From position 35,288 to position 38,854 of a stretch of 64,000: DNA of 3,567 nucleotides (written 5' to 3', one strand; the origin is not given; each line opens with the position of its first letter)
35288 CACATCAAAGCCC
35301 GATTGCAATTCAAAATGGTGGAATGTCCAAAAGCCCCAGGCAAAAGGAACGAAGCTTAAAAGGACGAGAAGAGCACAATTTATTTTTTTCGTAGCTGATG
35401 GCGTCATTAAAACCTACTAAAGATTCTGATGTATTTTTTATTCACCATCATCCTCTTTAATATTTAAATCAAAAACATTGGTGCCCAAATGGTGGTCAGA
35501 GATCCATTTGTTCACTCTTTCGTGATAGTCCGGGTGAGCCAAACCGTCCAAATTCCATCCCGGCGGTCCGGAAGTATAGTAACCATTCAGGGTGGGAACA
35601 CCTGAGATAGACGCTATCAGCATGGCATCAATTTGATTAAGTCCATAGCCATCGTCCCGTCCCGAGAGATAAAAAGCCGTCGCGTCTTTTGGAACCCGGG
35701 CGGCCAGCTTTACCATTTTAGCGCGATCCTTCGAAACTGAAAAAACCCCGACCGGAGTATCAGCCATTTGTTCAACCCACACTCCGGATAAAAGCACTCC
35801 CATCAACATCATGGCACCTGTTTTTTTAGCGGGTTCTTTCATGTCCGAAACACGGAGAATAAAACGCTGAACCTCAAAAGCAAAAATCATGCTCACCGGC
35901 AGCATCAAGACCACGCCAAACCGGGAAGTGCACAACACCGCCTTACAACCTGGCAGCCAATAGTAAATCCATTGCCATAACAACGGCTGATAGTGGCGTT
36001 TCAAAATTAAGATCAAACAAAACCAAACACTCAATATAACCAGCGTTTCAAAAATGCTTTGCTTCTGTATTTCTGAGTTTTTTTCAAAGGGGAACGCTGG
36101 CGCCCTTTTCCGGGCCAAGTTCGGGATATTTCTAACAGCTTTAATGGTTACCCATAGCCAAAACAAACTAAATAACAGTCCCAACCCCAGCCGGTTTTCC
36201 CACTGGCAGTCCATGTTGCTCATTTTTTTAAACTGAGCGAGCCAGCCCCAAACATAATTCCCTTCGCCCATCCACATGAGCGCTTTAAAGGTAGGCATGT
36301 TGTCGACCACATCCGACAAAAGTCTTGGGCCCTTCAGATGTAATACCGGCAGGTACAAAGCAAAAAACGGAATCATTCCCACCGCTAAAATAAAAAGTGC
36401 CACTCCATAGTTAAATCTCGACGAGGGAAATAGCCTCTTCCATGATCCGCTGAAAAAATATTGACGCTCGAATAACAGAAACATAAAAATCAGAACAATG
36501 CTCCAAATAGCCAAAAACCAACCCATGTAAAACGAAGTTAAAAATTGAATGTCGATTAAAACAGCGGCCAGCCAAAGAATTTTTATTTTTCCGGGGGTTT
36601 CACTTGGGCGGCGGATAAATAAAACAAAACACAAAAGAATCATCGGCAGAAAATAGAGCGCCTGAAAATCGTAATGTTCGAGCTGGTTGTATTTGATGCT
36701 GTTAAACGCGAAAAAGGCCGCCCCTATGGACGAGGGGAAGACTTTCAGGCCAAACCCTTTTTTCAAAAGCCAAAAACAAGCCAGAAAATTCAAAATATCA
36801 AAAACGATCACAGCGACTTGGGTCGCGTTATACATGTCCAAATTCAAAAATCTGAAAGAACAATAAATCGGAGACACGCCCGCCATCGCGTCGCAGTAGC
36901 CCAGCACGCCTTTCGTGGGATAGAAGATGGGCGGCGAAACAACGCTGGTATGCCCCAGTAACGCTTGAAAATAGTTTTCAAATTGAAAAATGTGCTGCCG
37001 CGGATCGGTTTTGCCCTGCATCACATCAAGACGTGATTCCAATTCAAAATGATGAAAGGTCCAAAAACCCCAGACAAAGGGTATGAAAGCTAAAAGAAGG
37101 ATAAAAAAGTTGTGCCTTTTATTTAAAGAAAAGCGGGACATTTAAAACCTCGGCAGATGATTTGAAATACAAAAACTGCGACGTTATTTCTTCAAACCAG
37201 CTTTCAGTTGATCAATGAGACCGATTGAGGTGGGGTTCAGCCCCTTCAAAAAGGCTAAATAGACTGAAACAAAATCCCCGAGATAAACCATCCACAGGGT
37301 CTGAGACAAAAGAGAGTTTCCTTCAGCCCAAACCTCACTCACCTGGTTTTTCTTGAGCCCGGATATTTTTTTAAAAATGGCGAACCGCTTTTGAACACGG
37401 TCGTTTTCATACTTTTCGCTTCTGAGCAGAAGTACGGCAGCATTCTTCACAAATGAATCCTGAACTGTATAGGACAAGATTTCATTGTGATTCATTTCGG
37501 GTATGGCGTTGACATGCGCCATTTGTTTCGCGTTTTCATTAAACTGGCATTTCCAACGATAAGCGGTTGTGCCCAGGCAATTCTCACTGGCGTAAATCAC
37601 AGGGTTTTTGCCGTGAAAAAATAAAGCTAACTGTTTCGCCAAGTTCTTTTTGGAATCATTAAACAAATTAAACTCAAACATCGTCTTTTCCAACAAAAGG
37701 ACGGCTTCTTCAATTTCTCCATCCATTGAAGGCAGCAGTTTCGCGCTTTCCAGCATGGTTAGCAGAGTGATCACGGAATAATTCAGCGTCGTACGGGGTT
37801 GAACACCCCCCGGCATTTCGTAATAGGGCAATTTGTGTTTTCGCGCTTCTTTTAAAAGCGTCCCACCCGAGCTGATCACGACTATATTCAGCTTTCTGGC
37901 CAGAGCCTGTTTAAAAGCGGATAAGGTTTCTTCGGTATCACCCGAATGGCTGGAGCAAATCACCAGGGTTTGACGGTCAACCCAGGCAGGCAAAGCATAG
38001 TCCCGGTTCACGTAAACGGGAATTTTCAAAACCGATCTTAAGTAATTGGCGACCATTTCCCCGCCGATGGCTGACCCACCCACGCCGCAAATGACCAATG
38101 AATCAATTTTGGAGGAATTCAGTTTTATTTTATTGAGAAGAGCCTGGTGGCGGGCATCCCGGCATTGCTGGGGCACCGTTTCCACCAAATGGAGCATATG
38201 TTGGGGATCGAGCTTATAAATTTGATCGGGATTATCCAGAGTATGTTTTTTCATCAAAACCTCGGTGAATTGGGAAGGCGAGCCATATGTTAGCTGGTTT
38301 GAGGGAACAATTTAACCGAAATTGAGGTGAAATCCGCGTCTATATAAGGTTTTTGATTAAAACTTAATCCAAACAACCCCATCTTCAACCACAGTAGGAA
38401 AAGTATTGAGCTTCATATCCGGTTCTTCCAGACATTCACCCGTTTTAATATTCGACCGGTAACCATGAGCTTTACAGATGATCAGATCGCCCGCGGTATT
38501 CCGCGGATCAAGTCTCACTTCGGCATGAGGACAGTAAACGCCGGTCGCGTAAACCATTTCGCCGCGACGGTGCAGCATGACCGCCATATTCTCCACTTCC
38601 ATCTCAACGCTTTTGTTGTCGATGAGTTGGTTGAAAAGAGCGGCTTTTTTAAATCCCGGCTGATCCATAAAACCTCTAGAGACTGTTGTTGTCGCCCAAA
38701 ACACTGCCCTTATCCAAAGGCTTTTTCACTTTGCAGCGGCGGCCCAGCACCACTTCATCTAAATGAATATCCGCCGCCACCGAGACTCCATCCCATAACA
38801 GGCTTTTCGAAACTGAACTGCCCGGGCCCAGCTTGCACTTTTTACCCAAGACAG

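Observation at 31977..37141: Three tandem, diverged ~570-aa polytopic paralogues (GT-C-like) embedded in the GDP-mannose supply genes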

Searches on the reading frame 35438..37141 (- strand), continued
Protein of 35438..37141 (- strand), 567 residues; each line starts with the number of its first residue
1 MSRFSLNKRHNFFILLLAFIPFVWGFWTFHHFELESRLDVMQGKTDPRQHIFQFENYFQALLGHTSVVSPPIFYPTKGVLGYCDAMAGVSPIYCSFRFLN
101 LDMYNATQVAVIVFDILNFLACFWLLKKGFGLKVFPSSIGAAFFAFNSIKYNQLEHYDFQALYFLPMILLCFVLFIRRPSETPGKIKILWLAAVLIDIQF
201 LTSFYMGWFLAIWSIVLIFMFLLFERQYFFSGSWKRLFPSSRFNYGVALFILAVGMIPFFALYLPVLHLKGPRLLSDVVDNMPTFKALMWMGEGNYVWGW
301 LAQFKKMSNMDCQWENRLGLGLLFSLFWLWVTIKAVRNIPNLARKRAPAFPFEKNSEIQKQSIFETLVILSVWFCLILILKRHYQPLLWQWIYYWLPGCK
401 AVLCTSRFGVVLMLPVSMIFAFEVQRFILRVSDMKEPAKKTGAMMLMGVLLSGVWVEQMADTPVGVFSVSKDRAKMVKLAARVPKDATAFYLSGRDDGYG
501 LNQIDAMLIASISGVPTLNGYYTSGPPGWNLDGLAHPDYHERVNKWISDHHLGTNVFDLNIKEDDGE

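Call 73: fold_search(model_id=the predicted structure, library=pdb)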
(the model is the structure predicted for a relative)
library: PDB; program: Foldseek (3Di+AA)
matches with E <= 10: 253; with E <= 0.001: 14
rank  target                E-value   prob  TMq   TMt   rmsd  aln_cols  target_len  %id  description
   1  6ftg_5                9.4e-07  1.00  0.52  0.47  11.5       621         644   13  Subtomogram average of OST-containing ribosome-translocon complexes from canine rough microsomal membranes (released 2018-03-21)
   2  6ezn_F                1.0e-06  1.00  0.50  0.45  12.1       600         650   14  Cryo-EM structure of the yeast oligosaccharyltransferase (OST) complex (released 2018-01-17)
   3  9n9j_I                1.0e-06  1.00  0.44  0.36  20.3       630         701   12  Structure of a GRP94 folding intermediate engaged with a CCDC134- and FKBP11-bound secretory translocon (released 2025-11-19)
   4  6gxc_A                5.2e-06  1.00  0.48  0.41   9.4       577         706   13  Bacterial oligosaccharyltransferase PglB in complex with an inhibitory peptide and a reactive lipid-linked oligosaccha (released 2018-11-14)
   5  3rce_A                1.6e-05  1.00  0.48  0.42   9.1       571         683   12  Bacterial oligosaccharyltransferase PglB (released 2011-06-15)
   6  5ogl_A                3.3e-05  1.00  0.49  0.41   9.6       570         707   12  Structure of bacterial oligosaccharyltransferase PglB in complex with an acceptor peptide and an lipid-linked oligosac (released 2017-10-25)
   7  5gmy_A                4.6e-05  1.00  0.54  0.39  10.2       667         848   12  Crystal structure of the Archaeoglobus fulgidus oligosaccharyltransferase (O29867_ARCFU) tethered with an acceptor pep (released 2017-02-01)
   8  7e9s_A                6.0e-05  1.00  0.51  0.35  17.7       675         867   11  Archaeal oligosaccharyltransferase AglB from Archaeoglobus fulgidus in complex with an inhibitory peptide and a dolich (released 2021-09-08)
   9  3wak                  1.2e-04  1.00  0.49  0.35  16.7       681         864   10  Crystal structure of the Archaeoglobus fulgidus oligosaccharyltransferase (O29867_ARCFU) in the apo form (released 2013-10-30)
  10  7zlh_A                1.2e-04  1.00  0.40  0.36  11.7       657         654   11  Cryo-EM structure of C-mannosyltransferase CeDPY19, in apo state, bound to CMT2-Fab and anti-Fab nanobody (released 2023-01-11)
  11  3waj                  1.3e-04  1.00  0.46  0.35  16.2       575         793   12  Crystal structure of the Archaeoglobus fulgidus oligosaccharyltransferase (O29867_ARCFU) complex with Zn and sulfate (released 2013-10-30)
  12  5f15                  3.6e-04  1.00  0.37  0.38  18.7       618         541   10  Crystal Structure of ArnT from Cupriavidus metallidurans bound to Undecaprenyl phosphate (released 2016-02-17)
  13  5ezm                  4.5e-04  1.00  0.43  0.45  11.8       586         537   10  Crystal Structure of ArnT from Cupriavidus metallidurans in the apo state (released 2016-02-17)
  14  7zlg_A                7.4e-04  1.00  0.33  0.30  13.0       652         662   11  Cryo-EM structure of C-mannosyltransferase CeDPY19, in complex with acceptor peptide and bound to CMT2-Fab and anti-Fa (released 2023-01-11)
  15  6w98_A                2.4e-03  1.00  0.44  0.22   7.2       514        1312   10  Single-Particle Cryo-EM Structure of Arabinofuranosyltransferase AftD from Mycobacteria (released 2020-05-13)
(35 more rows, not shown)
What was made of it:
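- Closest known: Mycobacterial PpgS. Same: PimE is among the structural matches (call 73).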

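Call 75: search_dna_similar(query=window:35438-37141:-, collection=plasmids, mode=protein, max_evalue=0.001, max_rows=15)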
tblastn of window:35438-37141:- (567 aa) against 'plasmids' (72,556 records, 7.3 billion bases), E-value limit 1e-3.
Records with a match: 4; places in all: 4; records where one place covers at least 80% of the query: 1.
Best place of each record, by identity: <60% 4.
By first word of the organism name: Sphingomonadaceae 3; Deltaproteobacteria 1.
By predicted mobility (MOB-suite, as given by PLSDB): non-mobilizable 4.
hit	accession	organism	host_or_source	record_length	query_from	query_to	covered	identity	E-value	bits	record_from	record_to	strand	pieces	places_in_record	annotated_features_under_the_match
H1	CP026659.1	Deltaproteobacteria bacterium Smac51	cockroach,pure culture,hindgut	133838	17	526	90%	23.5%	6e-19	99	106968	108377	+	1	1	hypothetical protein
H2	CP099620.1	Sphingomonadaceae bacterium OTU29MARTA1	Arabidopsis thaliana,pure culture,leaf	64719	193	563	65%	23.7%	1e-8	66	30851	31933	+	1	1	hypothetical protein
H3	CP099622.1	Sphingomonadaceae bacterium OTU29THOMA1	Arabidopsis thaliana,pure culture,leaf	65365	193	563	65%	23.4%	2e-7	62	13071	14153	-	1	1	hypothetical protein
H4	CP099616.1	Sphingomonadaceae bacterium OTU29LAMAA1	Arabidopsis thaliana,pure culture,leaf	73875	193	565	66%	23.2%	1e-8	66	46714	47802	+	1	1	hypothetical protein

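Call 76: search_dna_similar(query=window:35438-37141:-, collection=phages, mode=protein, max_evalue=0.001, max_rows=10)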
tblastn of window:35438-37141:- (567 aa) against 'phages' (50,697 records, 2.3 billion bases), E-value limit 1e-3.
No match.
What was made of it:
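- Tried and rejected: The phage collection has no homologue (call 76), so there is no evidence for a mobile seroconversion cassette.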

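Call 77: get_annotated_region(hit=H1, flank=7000)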
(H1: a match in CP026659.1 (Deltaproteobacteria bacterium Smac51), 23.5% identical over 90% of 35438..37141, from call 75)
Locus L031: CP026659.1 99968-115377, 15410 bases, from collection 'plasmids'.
description: Deltaproteobacteria bacterium Smac51 plasmid p_unnamed2, complete sequence
organism: Deltaproteobacteria bacterium Smac51 (NCBI taxid 2946587)
taxonomy: Bacteria; ; Deltaproteobacteria; ; ; ; Deltaproteobacteria bacterium Smac51
host: -; source: cockroach,pure culture,hindgut; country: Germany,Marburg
typing (MOB-suite, as given by PLSDB): non-mobilizable
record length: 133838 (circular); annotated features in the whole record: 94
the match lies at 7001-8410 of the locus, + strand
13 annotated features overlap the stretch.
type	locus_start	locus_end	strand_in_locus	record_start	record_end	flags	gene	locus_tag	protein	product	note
CDS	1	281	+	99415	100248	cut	-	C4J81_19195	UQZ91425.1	glycosyl transferase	-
CDS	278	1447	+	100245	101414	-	-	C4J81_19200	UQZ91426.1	hypothetical protein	-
CDS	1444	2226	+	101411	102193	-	-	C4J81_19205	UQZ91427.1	hypothetical protein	-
CDS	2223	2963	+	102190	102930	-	-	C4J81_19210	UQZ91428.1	ABC transporter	-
CDS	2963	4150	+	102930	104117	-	-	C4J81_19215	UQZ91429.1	glycosyltransferase family 1 protein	-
CDS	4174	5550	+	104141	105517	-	-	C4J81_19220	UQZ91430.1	phosphomannomutase CpsG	-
CDS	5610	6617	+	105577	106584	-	-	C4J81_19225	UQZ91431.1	hypothetical protein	-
CDS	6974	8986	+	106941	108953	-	-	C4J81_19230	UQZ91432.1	hypothetical protein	-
CDS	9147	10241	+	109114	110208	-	-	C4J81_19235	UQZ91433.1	glycosyl transferase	-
CDS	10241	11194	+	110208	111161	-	-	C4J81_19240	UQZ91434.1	NAD-dependent dehydratase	-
CDS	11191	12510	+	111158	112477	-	-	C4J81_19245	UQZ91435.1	UDP-glucose 6-dehydrogenase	-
CDS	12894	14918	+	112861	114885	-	-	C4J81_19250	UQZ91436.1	hypothetical protein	-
CDS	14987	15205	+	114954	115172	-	-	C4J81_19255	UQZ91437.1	hypothetical protein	-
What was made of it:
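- A phosphomannomutase CpsG gene lies next to a distant member (call 77).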

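Call 78: get_annotated_region(hit=H2, flank=7000)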
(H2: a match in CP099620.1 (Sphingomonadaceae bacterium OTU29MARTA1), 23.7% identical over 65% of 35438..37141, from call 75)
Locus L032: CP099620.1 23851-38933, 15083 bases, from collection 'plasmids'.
description: Sphingomonadaceae bacterium OTU29MARTA1 plasmid unnamed2, complete sequence
organism: Sphingomonadaceae bacterium OTU29MARTA1 (NCBI taxid 2952888)
taxonomy: Bacteria; Pseudomonadota; Alphaproteobacteria; Sphingomonadales; Sphingomonadaceae; ; Sphingomonadaceae bacterium OTU29MARTA1
host: -; source: Arabidopsis thaliana,pure culture,leaf; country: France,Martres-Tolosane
typing (MOB-suite, as given by PLSDB): non-mobilizable; replicon rep_cluster_1131
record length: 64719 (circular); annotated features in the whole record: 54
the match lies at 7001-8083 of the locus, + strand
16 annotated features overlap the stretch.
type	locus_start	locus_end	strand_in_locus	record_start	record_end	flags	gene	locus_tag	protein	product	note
CDS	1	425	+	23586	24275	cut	-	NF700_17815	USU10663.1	polysaccharide export protein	-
CDS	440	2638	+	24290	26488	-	-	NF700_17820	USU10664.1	polysaccharide biosynthesis tyrosine autokinase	-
CDS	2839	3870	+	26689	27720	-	-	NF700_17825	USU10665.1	hypothetical protein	-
CDS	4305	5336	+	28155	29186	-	-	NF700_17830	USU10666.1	tyrosine-type recombinase/integrase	-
CDS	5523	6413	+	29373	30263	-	-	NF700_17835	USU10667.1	phosphatase PAP2 family protein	-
CDS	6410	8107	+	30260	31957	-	-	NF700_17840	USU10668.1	hypothetical protein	-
CDS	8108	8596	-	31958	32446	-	-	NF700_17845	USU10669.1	RES domain-containing protein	-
CDS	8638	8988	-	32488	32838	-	-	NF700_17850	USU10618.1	hypothetical protein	-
CDS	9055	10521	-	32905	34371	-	-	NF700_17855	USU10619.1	UbiA family prenyltransferase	-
CDS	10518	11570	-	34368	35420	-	-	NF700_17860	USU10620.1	hypothetical protein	-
CDS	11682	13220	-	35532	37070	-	-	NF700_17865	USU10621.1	hypothetical protein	-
CDS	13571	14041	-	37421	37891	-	-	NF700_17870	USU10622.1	hypothetical protein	-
CDS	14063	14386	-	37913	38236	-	-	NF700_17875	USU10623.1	hypothetical protein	-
CDS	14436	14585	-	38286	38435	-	-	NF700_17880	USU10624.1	hypothetical protein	-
CDS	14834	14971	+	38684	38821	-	-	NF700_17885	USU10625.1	hypothetical protein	-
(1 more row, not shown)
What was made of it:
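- Closest known: CAZy GT136. Same: One subfamily member here is coupled to PAP2 and UbiA genes (call 78).
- PAP2 and UbiA genes flank the member on a Sphingomonadaceae plasmid (call 78).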

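Call 92: find_related_loci(query=A2, collection=metagenome_contigs, flank=10000)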
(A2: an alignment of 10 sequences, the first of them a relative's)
Query A2 (567 aa) in metagenome_contigs; peptide patterns used: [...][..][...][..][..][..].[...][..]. (x = any residue, [..] = any of these).
71 stretches matched a pattern; 12 encode a relative of the query (tblastn E <= 1e-3); 12 distinct loci.
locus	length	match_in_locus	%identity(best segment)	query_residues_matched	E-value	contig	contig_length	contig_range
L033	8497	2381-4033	33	16-563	5e-77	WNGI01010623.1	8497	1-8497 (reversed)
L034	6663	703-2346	30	1-566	5e-75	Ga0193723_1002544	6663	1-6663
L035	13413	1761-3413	32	14-563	3e-74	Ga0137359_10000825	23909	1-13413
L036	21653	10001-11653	32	14-563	3e-74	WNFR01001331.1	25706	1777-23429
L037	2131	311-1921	31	9-562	3e-72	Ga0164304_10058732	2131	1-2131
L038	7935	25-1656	33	25-563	1e-68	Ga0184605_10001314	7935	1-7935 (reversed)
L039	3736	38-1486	26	46-548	5e-31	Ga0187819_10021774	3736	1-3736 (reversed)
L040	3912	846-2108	27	71-529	1e-29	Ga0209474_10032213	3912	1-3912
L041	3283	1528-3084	26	11-548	1e-29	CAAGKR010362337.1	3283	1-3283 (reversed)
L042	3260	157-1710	25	17-556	4e-22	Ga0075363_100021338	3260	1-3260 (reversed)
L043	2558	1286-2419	25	17-407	3e-14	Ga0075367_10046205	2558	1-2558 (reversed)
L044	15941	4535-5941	25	54-539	4e-10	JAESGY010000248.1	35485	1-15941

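Call 99: search_protein_families(library=pfam, proteins=[L026:9785-11455:+, L008:9431-11596:+, L032:6410-8104:+, L016:9803-11932:+, L006:9416-11959:+, L011:8729-10366:+, L027:10001-12127:+, L031:6974-8983:+, L033:2258-4741:+, L004:9878-11680:+], max_evalue=0.05)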
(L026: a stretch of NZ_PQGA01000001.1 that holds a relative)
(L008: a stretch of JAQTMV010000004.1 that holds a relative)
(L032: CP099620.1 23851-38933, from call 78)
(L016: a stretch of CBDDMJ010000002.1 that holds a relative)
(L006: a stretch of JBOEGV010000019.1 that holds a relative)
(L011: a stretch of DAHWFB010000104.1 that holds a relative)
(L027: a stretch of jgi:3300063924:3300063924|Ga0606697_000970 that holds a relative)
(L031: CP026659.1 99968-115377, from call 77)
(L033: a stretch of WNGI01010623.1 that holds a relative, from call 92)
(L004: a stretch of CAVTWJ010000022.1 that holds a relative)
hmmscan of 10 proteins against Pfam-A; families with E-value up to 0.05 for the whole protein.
L026:9785-11455:+ (557 aa): 1 family
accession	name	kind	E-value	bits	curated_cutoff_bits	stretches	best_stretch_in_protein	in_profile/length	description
PF21081.2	Methyltrans_Mon_3rd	-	0.013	15.8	20.7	1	51-82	39-70/125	Virus-capping methyltransferase, C-terminal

L008:9431-11596:+ (722 aa): 1 family
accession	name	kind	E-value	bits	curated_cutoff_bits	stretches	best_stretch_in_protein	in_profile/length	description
PF04138.20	GtrA_DPMS_TM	-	7.7e-19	68.5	26.1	2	44-160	1-117/117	GtrA/DPMS, transmembrane domain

L032:6410-8104:+ (565 aa): 0 families

L016:9803-11932:+ (710 aa): 1 family
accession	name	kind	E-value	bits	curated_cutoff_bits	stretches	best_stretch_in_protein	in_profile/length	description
PF16463.11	Phage_TTP_13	-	0.00054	19.9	25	0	381-410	82-111/137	Phage tail tube protein family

L006:9416-11959:+ (848 aa): 2 families
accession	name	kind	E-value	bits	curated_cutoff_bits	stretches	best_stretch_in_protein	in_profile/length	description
PF04138.20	GtrA_DPMS_TM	-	1.3e-20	74.2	26.1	1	32-145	1-117/117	GtrA/DPMS, transmembrane domain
PF22895.2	DUF7024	-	1.5e-05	25.4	24.4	1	728-842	28-143/145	Domain of unknown function (DUF7024)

L011:8729-10366:+ (546 aa): 0 families

L027:10001-12127:+ (709 aa): 1 family
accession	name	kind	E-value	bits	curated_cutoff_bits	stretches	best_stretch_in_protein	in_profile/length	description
PF22895.2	DUF7024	-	3.1e-06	27.5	24.4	1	592-708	28-143/145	Domain of unknown function (DUF7024)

L031:6974-8983:+ (670 aa): 1 family
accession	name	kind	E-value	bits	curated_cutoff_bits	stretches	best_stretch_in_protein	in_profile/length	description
PF22895.2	DUF7024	-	2.5e-26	92.7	24.4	1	531-668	5-145/145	Domain of unknown function (DUF7024)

L033:2258-4741:+ (828 aa): 2 families
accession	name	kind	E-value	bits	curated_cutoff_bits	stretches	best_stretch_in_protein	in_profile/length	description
PF13946.11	DUF4214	-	1.6e-08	34.9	23.2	0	606-659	23-70/72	Domain of unknown function (DUF4214)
PF00427.26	PBS_linker_poly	-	0.0039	17.7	28.7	1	766-826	58-118/126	Phycobilisome Linker polypeptide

L004:9878-11680:+ (601 aa): 0 families

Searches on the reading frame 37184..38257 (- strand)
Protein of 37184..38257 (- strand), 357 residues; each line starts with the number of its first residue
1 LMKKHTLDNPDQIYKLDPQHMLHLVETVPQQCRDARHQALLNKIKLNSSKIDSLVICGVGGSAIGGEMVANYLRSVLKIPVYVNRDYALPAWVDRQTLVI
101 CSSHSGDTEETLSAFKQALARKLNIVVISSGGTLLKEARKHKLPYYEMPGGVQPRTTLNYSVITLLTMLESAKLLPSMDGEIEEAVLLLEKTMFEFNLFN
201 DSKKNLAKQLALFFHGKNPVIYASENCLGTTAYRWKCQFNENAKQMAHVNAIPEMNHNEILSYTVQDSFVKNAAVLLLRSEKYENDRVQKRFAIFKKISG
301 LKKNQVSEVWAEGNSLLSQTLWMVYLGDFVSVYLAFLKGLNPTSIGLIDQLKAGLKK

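Call 13: search_protein_families(library=pfam, proteins=[window:37184-38257:-], max_evalue=0.001)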
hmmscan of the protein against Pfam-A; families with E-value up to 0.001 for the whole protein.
window:37184-38257:- (357 aa): 2 families
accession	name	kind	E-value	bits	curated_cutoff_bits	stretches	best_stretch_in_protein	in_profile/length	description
PF10432.14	bact-PGI_C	-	4.6e-47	160.2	24.5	1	204-353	2-149/151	Bacterial phospho-glucose isomerase C-terminal SIS domain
PF01380.27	SIS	-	1.8e-07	31.4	25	1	51-130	5-88/131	SIS domain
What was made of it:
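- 37184..38257 (-): Bifunctional phosphoglucose/phosphomannose isomerase (sugar supply). Pfam bact-PGI_C and SIS (call 13).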

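Call 38: search_protein_families(library=ncbifam, proteins=[window:37184-38257:-], max_evalue=0.00001)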
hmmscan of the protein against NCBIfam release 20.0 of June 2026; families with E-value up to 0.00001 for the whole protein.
window:37184-38257:- (357 aa): 8 families
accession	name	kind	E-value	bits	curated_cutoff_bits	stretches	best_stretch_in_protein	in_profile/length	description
NF006425.0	PRK08674.1-5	equivalog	4.3e-107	358.1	471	1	6-355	4-353/358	bifunctional phosphoglucose/phosphomannose isomerase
NF006426.0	PRK08674.1-6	subfamily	3.4e-102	341.9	295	1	7-357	2-351/354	bifunctional phosphoglucose/phosphomannose isomerase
NF006423.0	PRK08674.1-2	equivalog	1.4e-76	257.5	254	1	45-355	21-316/317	bifunctional phosphoglucose/phosphomannose isomerase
TIGR02128.1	G6PI_arch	equivalog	2.2e-75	253.4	213.9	1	43-355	13-307/308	bifunctional phosphoglucose/phosphomannose isomerase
NF006424.0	PRK08674.1-3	equivalog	2.4e-64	218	730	1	5-355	4-352/355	bifunctional phosphoglucose/phosphomannose isomerase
NF006422.0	PRK08674.1-1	subfamily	1.4e-38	133.1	317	1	42-353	16-293/302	bifunctional phosphoglucose/phosphomannose isomerase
NF001484.0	PRK00331.1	subfamily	2.2e-07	29.7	381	1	23-129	256-367/601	isomerizing glutamine--fructose-6-phosphate transaminase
TIGR01135.1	glmS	equivalog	1.8e-06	26.7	418.05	1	25-128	265-371/607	glutamine--fructose-6-phosphate transaminase (isomerizing)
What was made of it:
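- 37184..38257 (-): NCBIfam NF006426 scores 341.9 bits against a cut-off of 295 (call 38).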

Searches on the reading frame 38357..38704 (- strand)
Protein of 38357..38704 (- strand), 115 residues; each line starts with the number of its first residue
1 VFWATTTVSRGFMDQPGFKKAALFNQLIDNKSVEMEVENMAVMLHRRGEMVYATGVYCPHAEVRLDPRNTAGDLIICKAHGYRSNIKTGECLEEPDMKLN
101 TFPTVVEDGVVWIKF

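Call 13: search_protein_families(library=pfam, proteins=[window:38357-38704:-], max_evalue=0.001)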
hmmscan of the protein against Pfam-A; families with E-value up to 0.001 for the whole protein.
window:38357-38704:- (115 aa): 2 families
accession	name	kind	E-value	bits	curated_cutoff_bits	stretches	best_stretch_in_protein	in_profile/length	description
PF00355.32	Rieske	-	6.6e-10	39.2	20.3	1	26-103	10-88/88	Rieske [2Fe-2S] domain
PF13806.12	Rieske_2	-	3.2e-09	37.1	27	1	21-114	5-104/104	Rieske-like [2Fe-2S] domain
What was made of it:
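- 38357..38704 (-): Small Rieske [2Fe-2S] protein inserted together with the PGI/PMI gene; role unknown. Pfam Rieske (call 13).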
